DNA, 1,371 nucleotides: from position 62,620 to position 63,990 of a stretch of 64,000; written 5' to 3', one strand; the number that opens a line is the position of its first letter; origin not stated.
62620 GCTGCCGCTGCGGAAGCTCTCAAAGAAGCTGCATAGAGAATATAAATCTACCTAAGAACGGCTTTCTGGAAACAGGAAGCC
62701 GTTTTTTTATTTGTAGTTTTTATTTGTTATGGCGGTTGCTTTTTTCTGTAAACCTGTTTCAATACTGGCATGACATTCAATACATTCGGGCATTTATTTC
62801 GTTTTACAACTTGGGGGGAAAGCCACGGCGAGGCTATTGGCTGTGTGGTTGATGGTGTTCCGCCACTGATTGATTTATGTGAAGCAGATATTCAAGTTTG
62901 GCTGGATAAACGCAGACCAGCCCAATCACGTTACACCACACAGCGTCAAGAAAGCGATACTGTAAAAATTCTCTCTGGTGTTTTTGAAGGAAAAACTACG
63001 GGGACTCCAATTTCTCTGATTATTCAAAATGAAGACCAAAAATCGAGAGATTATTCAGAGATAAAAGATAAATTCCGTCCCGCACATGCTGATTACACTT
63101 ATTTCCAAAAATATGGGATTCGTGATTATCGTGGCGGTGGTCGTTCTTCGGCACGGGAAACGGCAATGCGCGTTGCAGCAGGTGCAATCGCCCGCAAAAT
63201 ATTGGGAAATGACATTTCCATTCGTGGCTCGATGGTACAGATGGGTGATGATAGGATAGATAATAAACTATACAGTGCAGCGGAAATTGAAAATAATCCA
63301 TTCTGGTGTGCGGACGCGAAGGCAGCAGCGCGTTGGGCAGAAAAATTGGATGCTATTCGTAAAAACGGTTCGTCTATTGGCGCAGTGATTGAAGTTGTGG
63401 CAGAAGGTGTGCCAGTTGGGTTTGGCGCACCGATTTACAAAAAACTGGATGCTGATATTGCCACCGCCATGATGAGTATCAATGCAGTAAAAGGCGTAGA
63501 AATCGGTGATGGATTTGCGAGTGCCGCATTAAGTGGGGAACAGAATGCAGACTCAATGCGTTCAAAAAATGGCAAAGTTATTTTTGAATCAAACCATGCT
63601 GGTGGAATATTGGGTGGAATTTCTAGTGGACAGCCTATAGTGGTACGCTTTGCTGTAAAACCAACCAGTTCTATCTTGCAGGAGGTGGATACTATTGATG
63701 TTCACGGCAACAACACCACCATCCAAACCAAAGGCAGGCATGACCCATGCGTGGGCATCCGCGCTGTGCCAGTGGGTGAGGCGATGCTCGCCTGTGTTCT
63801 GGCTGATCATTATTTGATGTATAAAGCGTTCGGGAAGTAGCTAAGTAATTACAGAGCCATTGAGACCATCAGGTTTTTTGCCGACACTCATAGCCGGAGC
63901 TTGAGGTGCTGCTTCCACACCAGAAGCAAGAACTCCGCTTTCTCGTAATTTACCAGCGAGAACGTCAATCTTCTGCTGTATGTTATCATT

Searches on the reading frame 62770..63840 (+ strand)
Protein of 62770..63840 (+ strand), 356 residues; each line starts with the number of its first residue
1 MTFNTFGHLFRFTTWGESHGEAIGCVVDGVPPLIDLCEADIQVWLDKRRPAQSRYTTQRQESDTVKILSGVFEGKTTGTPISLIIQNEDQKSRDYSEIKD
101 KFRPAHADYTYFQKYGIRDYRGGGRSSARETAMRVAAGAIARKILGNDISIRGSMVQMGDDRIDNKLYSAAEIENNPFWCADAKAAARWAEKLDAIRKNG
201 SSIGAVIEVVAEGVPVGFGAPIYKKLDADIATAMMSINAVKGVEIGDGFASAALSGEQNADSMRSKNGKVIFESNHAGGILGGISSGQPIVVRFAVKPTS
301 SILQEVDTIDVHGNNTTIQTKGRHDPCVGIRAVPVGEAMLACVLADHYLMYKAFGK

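Call 74: search_protein_families(library=pfam, proteins=[window:62770-63840:+], max_evalue=0.00001)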
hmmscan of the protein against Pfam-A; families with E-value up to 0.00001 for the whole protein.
window:62770-63840:+ (356 aa): 1 family
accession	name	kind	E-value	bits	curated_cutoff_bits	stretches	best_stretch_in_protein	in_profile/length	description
PF01264.26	Chorismate_synt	-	5.9e-139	462.8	27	1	10-349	1-327/327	Chorismate synthase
